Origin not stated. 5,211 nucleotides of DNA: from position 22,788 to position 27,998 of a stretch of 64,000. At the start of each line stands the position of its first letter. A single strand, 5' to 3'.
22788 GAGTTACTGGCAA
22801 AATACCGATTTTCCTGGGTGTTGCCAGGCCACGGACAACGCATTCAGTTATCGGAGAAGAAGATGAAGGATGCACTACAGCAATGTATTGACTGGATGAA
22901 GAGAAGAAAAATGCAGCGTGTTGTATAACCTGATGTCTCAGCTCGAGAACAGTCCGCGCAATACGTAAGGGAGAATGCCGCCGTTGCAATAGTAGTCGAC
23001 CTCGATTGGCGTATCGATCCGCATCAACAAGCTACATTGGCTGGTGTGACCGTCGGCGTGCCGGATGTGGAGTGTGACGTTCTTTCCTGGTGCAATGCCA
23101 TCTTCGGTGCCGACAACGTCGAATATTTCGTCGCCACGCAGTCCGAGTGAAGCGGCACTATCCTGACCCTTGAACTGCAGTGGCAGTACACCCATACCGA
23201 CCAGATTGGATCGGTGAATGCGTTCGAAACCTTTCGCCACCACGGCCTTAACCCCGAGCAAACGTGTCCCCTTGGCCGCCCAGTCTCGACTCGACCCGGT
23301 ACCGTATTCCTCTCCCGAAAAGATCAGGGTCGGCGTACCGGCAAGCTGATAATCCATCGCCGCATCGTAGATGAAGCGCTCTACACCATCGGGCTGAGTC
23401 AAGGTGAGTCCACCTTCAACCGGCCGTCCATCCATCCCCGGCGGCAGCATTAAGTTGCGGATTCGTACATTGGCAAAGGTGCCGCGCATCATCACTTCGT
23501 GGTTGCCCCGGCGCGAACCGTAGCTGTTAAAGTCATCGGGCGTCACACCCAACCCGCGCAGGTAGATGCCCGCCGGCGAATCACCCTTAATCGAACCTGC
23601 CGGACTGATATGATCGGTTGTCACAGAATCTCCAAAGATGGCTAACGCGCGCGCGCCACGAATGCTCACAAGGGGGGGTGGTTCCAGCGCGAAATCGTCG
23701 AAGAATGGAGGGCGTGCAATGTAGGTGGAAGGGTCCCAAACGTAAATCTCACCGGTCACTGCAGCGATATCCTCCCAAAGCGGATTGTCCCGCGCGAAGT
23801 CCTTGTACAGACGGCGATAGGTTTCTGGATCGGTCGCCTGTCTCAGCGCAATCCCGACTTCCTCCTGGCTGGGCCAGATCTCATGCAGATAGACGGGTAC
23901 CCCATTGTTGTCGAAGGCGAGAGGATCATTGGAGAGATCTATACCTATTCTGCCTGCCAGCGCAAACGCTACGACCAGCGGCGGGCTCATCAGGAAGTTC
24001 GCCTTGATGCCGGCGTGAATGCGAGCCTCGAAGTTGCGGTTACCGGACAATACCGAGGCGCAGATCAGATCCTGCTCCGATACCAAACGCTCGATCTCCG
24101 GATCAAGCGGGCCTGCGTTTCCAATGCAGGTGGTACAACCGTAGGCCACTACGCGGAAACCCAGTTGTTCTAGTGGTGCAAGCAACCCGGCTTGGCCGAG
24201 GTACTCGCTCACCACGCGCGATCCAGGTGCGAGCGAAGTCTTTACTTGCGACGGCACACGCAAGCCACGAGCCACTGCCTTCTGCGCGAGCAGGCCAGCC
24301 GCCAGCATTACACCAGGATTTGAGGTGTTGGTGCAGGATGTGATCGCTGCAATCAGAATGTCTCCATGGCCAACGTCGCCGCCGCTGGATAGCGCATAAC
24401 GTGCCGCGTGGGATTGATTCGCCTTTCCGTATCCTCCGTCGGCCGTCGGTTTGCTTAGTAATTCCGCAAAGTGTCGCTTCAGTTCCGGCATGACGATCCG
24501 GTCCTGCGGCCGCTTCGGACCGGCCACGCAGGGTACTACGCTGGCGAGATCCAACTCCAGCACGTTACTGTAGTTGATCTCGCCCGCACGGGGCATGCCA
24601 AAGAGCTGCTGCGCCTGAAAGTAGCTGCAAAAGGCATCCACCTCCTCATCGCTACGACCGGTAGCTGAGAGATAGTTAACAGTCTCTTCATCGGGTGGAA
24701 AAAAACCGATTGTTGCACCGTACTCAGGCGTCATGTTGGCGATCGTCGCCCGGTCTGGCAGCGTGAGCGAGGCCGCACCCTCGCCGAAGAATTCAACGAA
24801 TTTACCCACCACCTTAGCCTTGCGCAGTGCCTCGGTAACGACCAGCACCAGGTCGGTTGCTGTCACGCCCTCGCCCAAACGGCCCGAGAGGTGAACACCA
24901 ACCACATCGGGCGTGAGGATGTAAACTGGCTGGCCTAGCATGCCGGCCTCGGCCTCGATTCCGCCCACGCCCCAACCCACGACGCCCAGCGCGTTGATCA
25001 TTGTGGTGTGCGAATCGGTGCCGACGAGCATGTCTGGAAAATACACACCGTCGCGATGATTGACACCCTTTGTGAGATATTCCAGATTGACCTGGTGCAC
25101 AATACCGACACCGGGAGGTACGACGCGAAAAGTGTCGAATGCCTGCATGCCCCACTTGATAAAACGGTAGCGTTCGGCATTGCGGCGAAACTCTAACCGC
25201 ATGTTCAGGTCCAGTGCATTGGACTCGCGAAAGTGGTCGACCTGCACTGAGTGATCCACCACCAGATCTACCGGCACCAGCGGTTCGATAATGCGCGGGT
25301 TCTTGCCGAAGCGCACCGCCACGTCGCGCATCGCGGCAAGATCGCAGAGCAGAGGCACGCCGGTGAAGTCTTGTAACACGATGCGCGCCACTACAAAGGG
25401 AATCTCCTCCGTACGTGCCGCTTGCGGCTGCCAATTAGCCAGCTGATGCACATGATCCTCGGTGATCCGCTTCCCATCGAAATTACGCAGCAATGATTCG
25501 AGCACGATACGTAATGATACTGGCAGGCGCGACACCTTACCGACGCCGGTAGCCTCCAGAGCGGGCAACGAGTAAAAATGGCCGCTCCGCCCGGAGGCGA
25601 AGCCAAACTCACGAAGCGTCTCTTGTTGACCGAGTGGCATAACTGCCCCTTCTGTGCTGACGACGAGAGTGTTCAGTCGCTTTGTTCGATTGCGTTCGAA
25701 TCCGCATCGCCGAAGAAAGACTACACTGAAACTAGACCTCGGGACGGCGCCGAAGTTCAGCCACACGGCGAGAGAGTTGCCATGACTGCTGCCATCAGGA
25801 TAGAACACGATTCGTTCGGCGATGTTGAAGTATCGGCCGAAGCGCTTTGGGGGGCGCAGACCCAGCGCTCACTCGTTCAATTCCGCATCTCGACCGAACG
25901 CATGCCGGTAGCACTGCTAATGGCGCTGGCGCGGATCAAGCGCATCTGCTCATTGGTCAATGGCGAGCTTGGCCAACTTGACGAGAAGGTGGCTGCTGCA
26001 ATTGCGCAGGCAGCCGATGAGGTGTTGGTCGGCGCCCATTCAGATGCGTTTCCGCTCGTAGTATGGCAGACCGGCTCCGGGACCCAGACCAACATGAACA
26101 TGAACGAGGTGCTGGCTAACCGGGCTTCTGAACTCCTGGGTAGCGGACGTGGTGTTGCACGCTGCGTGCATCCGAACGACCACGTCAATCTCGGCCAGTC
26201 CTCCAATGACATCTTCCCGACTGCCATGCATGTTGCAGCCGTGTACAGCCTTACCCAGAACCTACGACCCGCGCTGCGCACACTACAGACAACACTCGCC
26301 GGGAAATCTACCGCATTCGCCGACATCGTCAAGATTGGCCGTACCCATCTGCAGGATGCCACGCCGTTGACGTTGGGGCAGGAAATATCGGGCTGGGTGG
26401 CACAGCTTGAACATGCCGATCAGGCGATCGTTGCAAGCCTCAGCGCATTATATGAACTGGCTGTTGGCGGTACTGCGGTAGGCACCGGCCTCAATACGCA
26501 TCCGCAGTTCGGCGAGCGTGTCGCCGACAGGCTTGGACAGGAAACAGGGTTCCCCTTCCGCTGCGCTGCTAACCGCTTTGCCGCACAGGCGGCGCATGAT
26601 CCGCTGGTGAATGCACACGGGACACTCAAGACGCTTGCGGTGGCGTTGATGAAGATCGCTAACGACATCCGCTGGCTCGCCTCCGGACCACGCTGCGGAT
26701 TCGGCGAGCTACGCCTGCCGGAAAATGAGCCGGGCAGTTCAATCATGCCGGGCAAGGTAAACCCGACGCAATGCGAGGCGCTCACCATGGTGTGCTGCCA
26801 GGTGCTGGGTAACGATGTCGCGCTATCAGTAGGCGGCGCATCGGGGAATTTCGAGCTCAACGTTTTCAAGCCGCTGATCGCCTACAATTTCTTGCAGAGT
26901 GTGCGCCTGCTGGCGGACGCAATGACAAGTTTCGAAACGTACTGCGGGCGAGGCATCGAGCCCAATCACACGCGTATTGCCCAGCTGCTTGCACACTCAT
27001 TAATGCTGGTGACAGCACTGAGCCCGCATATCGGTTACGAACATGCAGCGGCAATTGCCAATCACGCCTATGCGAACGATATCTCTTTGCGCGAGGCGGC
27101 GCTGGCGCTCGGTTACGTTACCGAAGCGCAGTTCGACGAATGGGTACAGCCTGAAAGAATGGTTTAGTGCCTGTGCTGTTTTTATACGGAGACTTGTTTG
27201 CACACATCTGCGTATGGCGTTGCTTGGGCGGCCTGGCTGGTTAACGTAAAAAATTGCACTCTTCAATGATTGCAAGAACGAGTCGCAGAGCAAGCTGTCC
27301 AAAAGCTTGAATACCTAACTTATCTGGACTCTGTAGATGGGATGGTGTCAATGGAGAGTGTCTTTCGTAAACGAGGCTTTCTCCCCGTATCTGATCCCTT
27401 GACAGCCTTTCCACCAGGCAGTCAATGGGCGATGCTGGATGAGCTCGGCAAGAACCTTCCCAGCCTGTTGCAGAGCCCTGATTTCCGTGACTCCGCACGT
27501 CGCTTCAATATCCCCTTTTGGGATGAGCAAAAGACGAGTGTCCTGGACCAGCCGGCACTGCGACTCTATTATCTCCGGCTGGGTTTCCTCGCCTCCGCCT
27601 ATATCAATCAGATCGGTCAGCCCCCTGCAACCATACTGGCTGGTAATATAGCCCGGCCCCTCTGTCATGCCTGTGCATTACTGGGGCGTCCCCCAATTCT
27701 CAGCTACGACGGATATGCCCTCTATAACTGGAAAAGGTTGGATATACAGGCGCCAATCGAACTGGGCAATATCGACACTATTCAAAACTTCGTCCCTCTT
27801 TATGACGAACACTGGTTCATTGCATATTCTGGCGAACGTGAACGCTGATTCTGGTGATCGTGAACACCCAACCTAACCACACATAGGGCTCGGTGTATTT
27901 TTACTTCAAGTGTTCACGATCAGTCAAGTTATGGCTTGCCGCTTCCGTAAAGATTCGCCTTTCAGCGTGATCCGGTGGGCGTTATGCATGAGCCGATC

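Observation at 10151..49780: Two sibling elements stacked in tRNA-Cys with a readable chronology and no integrase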

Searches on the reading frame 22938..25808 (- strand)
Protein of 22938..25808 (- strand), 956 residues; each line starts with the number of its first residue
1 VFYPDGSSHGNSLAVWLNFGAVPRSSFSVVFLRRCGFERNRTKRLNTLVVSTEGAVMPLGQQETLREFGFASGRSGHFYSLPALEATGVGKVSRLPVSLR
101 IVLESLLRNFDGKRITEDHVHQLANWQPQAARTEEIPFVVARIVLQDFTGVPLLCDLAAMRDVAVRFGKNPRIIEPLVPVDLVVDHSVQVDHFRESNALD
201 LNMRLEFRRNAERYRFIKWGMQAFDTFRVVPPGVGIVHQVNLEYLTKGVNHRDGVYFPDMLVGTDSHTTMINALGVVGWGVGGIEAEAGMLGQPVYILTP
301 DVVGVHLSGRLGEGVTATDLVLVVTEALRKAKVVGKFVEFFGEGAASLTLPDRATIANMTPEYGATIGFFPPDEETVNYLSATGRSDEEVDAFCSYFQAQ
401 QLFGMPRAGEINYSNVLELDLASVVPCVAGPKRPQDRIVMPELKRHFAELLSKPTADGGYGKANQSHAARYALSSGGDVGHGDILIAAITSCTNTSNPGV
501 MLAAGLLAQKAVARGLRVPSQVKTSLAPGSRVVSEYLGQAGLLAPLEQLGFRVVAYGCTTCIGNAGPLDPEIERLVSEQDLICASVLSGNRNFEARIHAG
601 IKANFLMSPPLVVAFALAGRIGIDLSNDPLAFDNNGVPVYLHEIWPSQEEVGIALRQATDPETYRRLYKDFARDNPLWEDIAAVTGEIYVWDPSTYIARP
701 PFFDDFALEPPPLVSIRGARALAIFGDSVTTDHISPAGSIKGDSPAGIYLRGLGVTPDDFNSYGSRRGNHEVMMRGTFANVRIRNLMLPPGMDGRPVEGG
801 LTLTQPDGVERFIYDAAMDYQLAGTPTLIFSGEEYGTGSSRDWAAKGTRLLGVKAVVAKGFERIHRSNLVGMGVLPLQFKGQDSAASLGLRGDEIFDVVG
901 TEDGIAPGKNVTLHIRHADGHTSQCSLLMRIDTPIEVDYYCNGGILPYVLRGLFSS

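Call 8: search_protein_families(library=pfam, proteins=[window:22938-25808:-], max_evalue=0.01)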
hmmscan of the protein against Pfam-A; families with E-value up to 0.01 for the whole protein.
window:22938-25808:- (956 aa): 2 families
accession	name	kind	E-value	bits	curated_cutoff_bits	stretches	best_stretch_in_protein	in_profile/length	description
PF00330.25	Aconitase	-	8.6e-157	523.2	28.7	1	126-619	4-463/463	Aconitase family (aconitate hydratase)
PF00694.25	Aconitase_C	-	3.6e-35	121.6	22.8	1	748-880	3-129/131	Aconitase C-terminal domain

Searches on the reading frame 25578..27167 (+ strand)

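Call 8: search_protein_families(library=pfam, proteins=[window:25578-27167:+], max_evalue=0.01)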
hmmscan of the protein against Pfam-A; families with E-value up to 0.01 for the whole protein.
window:25578-27167:+ (529 aa): 2 families
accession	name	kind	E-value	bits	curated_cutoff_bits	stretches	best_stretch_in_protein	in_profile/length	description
PF00206.25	Lyase_1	-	1.6e-110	369.8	27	1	81-411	1-312/312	Lyase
PF10415.14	FumaraseC_C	-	1.9e-23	83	32.5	1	477-529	1-53/54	Fumarase C C-terminus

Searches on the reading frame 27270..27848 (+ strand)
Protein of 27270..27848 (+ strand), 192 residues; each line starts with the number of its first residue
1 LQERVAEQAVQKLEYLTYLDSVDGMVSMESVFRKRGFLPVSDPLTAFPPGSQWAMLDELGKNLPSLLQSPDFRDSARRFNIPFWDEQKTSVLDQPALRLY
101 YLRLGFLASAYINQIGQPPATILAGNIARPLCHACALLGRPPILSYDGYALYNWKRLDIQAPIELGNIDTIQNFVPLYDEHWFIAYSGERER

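Call 8: search_protein_families(library=pfam, proteins=[window:27270-27848:+], max_evalue=0.01)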
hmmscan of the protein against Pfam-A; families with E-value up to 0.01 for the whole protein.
window:27270-27848:+ (192 aa): 1 family
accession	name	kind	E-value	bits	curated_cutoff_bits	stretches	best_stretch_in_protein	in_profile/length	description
PF01231.23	IDO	-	3.9e-23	82.3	26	1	31-188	7-161/412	Indoleamine 2,3-dioxygenase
